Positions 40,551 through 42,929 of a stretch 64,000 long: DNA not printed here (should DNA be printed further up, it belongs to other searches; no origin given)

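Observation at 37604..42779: Apparent operon: secreted transglutaminase-like protein – cytoplasmic PAS histidine kinase – secreted inactive transglutaminase-like protein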

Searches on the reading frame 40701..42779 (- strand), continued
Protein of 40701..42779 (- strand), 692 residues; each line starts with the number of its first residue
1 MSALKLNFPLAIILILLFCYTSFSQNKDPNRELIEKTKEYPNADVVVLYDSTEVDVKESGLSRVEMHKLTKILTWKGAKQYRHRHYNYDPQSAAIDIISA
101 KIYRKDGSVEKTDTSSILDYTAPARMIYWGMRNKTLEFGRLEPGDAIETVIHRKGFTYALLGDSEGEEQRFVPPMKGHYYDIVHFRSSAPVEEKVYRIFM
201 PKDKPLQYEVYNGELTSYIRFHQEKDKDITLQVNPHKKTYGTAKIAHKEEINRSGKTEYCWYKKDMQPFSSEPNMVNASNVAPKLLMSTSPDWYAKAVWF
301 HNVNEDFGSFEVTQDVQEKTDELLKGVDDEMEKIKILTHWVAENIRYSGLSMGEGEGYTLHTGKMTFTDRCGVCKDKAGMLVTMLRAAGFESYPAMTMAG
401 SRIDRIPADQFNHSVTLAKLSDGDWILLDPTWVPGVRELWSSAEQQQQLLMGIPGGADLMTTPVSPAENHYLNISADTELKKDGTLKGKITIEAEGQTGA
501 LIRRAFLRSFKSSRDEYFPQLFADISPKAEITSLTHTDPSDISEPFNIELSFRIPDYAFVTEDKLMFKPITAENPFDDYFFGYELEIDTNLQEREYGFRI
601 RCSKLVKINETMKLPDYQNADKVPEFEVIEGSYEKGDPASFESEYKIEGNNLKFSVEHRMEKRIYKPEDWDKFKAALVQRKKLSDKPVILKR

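Call 44: find_related_loci(query=A1, collection=metagenome_contigs, flank=6000)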
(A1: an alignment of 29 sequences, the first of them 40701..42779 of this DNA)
Query A1 (692 aa) in metagenome_contigs; peptide patterns used: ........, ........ (x = any residue, [..] = any of these).
600 stretches matched a pattern (row limit reached: there are more); 572 encode a relative of the query (tblastn E <= 1e-3); the best 80 are kept; 80 distinct loci.
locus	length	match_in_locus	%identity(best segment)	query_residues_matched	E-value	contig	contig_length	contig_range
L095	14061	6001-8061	57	7-692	0e+0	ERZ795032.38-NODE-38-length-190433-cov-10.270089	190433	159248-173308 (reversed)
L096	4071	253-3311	53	13-692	0e+0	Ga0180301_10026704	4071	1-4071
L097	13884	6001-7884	52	40-692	0e+0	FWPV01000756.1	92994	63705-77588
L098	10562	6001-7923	51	12-690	0e+0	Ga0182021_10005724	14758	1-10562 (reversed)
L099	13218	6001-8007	50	4-692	0e+0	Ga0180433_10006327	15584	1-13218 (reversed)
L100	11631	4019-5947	51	11-691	0e+0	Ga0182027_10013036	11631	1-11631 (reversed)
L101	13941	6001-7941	51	8-691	0e+0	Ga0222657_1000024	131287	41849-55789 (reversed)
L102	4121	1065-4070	49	8-691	0e+0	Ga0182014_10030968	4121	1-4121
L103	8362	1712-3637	50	14-691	0e+0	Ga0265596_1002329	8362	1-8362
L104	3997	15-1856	52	40-690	0e+0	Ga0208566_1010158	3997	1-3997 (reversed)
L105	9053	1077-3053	48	4-692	0e+0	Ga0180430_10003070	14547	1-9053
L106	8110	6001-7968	49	4-691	0e+0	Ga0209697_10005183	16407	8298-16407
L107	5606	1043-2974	49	12-690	0e+0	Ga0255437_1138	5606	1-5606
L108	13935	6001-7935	50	8-691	0e+0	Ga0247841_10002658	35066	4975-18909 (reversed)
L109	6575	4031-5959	50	15-692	0e+0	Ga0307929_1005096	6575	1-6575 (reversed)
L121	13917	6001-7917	49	12-690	0e+0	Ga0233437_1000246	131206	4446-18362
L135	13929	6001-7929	48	12-691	0e+0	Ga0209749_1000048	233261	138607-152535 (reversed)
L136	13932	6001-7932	48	12-692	0e+0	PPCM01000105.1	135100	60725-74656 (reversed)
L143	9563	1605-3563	47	2-692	0e+0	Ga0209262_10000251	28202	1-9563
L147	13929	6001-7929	47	13-691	0e+0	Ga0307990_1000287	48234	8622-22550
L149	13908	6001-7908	47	10-684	0e+0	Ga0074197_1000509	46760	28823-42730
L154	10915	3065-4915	48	38-691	0e+0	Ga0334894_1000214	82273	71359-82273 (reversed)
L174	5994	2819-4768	45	1-691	0e+0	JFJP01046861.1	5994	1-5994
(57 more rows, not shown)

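Call 49: list_cluster_members(proteins=[P0001, P0121, P0004])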
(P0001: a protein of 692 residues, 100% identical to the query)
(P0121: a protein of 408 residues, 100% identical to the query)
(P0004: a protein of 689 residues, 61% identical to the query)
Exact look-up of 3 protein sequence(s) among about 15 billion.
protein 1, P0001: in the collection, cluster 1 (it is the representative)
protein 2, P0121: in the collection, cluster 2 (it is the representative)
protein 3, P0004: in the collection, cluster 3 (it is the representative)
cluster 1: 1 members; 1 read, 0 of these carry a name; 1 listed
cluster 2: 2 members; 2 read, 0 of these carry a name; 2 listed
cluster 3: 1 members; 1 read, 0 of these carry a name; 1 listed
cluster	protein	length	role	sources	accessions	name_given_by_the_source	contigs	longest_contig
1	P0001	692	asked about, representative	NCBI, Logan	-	-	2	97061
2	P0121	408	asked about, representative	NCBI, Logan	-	-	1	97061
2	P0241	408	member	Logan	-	-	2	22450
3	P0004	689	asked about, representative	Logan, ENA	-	-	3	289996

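Call 50: predict_structure(alignment_id=A1)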
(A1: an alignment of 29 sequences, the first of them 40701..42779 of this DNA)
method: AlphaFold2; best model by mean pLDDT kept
length: 692 residues; sequences in the alignment: 29
mean_pLDDT: 79.1   pTM: 0.74
mean pLDDT of the five models: 79.1, 78.8, 78.7, 78.7, 76.5
residues with pLDDT >= 90: 250; 70-90: 255; 50-70: 126; < 50: 61
segments of 3 or more residues with pLDDT < 50: 125-129, 157-165, 172-174, 246-249, 348-359, 398-411, 441-445
pLDDT, mean of each block of 10 residues (from residue 1): 57 75 64 88 94 86 90 95 83 79 92 83 54 86 95 63 50 59 86 94 83 86 64 57 50 78 91 77 80 66 70 91 94 86 62 45 62 69 92 63 37 72 78 54 50 58 73 97 96 88 81 84 91 90 87 96 94 88 89 87 91 95 93 81 94 96 87 94 92 91
secondary structure, 60 per line:
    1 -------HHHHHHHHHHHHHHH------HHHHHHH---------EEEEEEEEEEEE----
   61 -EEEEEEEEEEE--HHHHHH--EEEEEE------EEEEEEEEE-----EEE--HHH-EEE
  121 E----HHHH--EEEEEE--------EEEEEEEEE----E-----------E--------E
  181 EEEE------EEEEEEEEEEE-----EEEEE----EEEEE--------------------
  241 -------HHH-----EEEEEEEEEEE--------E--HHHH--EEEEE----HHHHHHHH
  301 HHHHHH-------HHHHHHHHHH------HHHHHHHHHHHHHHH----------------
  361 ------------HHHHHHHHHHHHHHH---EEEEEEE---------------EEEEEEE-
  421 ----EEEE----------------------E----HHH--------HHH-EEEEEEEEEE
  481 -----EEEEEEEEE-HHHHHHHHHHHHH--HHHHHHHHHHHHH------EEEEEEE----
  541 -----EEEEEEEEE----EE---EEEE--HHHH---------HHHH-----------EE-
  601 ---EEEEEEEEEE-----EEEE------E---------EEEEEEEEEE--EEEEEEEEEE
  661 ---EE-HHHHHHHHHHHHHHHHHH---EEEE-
elements in order (helices of 4 or more, strands of 3 or more residues): H8-22 H29-35 E45-56 E62-72 H75-80 E83-88 E95-103 E109-111 E118-121 H126-129 E132-137 E146-154 E180-184 E191-201 E207-211 E216-220 E256-266 H278-281 E284-288 H293-306 H314-323 H330-344 H373-387 E391-397 E413-419 E425-428 E471-480 E486-494 H496-508 H511-523 E530-536 E546-554 E564-567 H570-573 H583-586 E604-613 E619-622 E639-648 E651-660 H667-684 E688-691

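Call 53: fold_search(model_id=the predicted structure, library=pdb)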
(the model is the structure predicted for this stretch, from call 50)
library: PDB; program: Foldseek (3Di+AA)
matches with E <= 10: 754; with E <= 0.001: 14
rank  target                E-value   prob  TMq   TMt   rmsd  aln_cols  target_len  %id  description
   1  3kd4_A                8.3e-29  1.00  0.56  0.74   5.8       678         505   13  CRYSTAL STRUCTURE OF A PUTATIVE PROTEASE (BDI_1141) FROM PARABACTEROIDES DISTASONIS ATCC 8503 AT 2.00 A RESOLUTION (released 2009-11-24)
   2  6c26_1                2.2e-07  1.00  0.16  0.24  22.3       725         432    8  The Cryo-EM structure of a eukaryotic oligosaccharyl transferase complex (released 2018-01-31)
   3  8b6l_O                1.2e-06  1.00  0.18  0.21  21.4       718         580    8  Subtomogram average of the human Sec61-TRAP-OSTA-translocon (released 2022-12-07)
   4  6s7t_E                4.4e-06  1.00  0.16  0.24  22.8       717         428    7  Cryo-EM structure of human oligosaccharyltransferase complex OST-B (released 2019-12-18)
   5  6s7o_E                5.8e-06  1.00  0.17  0.20  22.7       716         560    7  Cryo-EM structure of human oligosaccharyltransferase complex OST-A (released 2019-12-18)
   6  5mj6_A                2.5e-05  1.00  0.15  0.12  11.7       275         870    9  Ligand-induced conformational change of Insulin-regulated aminopeptidase: insights on catalytic mechanism and active s (released 2017-04-05)
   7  8pn9_E                3.7e-05  0.99  0.17  0.20  21.7       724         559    7  Structure of human oligosaccharyltransferase OST-A complex bound to NGI-1 (released 2024-05-08)
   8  8cgw_A                1.5e-04  1.00  0.16  0.14  10.1       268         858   11  Insulin-regulated aminopeptidase (IRAP) in complex with an allosteric benzopyran-based inhibitor (released 2024-01-31)
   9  4z7i_A                1.6e-04  1.00  0.16  0.13  10.9       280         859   10  Crystal structure of insulin regulated aminopeptidase in complex with ligand (released 2015-08-26)
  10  6oiu_B                1.9e-04  1.00  0.16  0.13  12.8       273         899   10  X-ray crystal structure of the ectodomain of the Toxoplasma gondii ME49 Aminopeptidase N (TGME49_224350) (released 2020-09-30)
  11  6koz_B                8.0e-04  0.99  0.15  0.22  11.0       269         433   11  Crystal structure of two domain M1 zinc metallopeptidase E323 mutant bound to L-Leucine amino acid (released 2020-01-22)
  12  9lh5_A                8.0e-04  0.38  0.10  0.13  19.1       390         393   11  human alpha 7 nicotinic acetylcholine receptor in complex with L-nicotine (open state) (released 2025-09-10)
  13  7v9p_B                8.9e-04  1.00  0.17  0.14  10.5       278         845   13  Crystal structure of the lanthipeptide zinc-metallopeptidase EryP from saccharopolyspora erythraea in intermediate sta (released 2022-05-11)
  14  6koy_A                9.4e-04  1.00  0.16  0.24   9.2       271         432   10  Crystal structure of two domain M1 Zinc metallopeptidase E323A mutant bound to L-tryptophan amino acid (released 2020-01-22)
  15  5afm_B                1.3e-03  0.38  0.09  0.21  17.7       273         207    8  alpha7-AChBP in complex with lobeline and fragment 4 (released 2015-05-06)
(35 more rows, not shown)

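Call 62: search_protein_families(library=pfam, proteins=[L023:8668-9885:+, L025:8543-10489:-, L023:7057-8652:+, L023:6108-7073:+, L023:5077-5541:-, L047:9009-9854:+, L023:3683-5065:-, L016:3026-3490:+, L013:14107-14679:+, L020:8592-9872:+], max_evalue=0.001)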
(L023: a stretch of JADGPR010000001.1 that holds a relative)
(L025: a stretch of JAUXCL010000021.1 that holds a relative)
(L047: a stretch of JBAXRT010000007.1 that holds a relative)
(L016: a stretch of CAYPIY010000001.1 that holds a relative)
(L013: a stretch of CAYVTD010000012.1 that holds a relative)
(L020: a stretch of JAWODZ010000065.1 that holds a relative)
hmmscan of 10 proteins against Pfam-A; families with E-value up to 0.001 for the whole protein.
L023:8668-9885:+ (405 aa): 4 families
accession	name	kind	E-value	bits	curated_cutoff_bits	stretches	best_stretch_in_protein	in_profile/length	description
PF00849.27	PseudoU_synth_2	-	8.1e-24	85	26.8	1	230-362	2-151/152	RNA pseudouridylate synthase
PF01479.30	S4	-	1.2e-13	51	22.8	1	171-216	2-48/48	S4 domain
PF22421.1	SYY_C-terminal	-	1.3e-05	25.4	27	1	171-232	20-82/83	Tyrosine--tRNA ligase SYY-like C-terminal domain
PF13275.11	S4_2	-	0.00078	19.7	24.6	0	168-222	6-61/65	S4 domain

L025:8543-10489:- (648 aa): 7 families
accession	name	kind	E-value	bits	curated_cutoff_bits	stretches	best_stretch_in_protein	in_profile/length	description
PF08275.17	DNAG_N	-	2.2e-38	131.7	26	1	125-252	3-128/128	DNA primase catalytic core, N-terminal domain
PF01807.25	Zn_ribbon_DnaG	-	6.3e-28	96.9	24.9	1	3-97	2-96/98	CHC2 zinc finger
PF13155.12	Toprim_2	-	3.1e-24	85.6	22.1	1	262-346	1-87/88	Toprim-like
PF13662.12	Toprim_4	-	5.2e-17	62.3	25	1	262-335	4-84/85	Toprim domain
PF01751.28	Toprim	-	1.6e-12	47.9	23.1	1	262-334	3-93/96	Toprim domain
PF10410.14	DnaB_bind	-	9.1e-09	35.9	20.6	1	372-421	7-56/56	DnaB-helicase binding domain of primase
PF13362.12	Toprim_3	-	7.8e-06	26.7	27.2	1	262-350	3-92/95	Toprim domain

L023:7057-8652:+ (531 aa): 1 family
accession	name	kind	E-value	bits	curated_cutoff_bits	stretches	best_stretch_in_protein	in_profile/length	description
PF07661.19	MORN_2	-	1.1e-45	148.7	29.6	2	366-386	2-22/22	MORN repeat variant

L023:6108-7073:+ (321 aa): 1 family
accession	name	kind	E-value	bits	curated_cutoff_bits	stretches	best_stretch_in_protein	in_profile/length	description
PF02445.21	NadA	-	9.1e-124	412.8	27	1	20-318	1-295/295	Quinolinate synthetase A protein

L023:5077-5541:- (154 aa): 1 family
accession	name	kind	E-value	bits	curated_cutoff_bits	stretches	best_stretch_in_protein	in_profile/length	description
PF02502.23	LacAB_rpiB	-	2e-53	180.5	24.7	1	11-148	1-138/138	Ribose/Galactose Isomerase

L047:9009-9854:+ (281 aa): 1 family
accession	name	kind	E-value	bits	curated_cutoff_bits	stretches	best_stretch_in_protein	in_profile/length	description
PF00072.30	Response_reg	-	6.7e-16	58.9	30.2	1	6-118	1-107/111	Response regulator receiver domain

L023:3683-5065:- (460 aa): 8 families
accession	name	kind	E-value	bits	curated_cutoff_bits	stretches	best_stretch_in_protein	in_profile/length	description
PF02589.21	LUD_dom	-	4.2e-44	151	22.6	1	70-292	3-189/189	LUD domain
PF13183.11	Fer4_8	-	8.3e-13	49.1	27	1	308-375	2-68/68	4Fe-4S dicluster domain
PF13187.11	Fer4_9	-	3.7e-06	27.3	27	0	298-322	24-48/52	4Fe-4S dicluster domain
PF13534.11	Fer4_17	-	6.4e-06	27.1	22.2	1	310-375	1-60/61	4Fe-4S dicluster domain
PF13237.11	Fer4_10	-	8.6e-06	26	25.5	0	307-327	5-22/53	4Fe-4S dicluster domain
PF12837.12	Fer4_6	-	0.00019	21.6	25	0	310-322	8-20/24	4Fe-4S binding domain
PF12800.12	Fer4_4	-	0.00051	20.6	24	0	310-322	3-15/17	4Fe-4S binding domain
PF12838.12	Fer4_7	-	0.00064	20.6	27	0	311-372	2-49/52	4Fe-4S dicluster domain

L016:3026-3490:+ (154 aa): 3 families
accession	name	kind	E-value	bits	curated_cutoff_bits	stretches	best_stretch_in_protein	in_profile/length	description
PF14437.12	MafB19-deam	-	7e-38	130.2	27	1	5-151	2-142/142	MafB19-like deaminase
PF00383.29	dCMP_cyt_deam_1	-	9e-31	106.2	25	1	5-103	3-101/102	Cytidine and deoxycytidylate deaminase zinc-binding region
PF14439.12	Bd3614-deam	-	1.2e-05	25.7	38.5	1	53-96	34-78/113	Bd3614-like deaminase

L013:14107-14679:+ (190 aa): 3 families
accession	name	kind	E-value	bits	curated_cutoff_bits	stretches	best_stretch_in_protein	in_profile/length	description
PF04542.20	Sigma70_r2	-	9.1e-20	70.7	24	1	35-100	1-69/71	Sigma-70 region 2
PF08281.18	Sigma70_r4_2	-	9.9e-16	57.6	25.7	1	124-176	2-54/54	Sigma-70, region 4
PF04545.22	Sigma70_r4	-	3.4e-07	30.1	24.1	1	129-178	1-50/50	Sigma-70, region 4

L020:8592-9872:+ (426 aa): 1 family
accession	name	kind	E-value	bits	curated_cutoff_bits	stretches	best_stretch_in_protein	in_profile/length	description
PF04015.17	DUF362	-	8.8e-20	72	24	1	40-250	2-199/200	Domain of unknown function (DUF362)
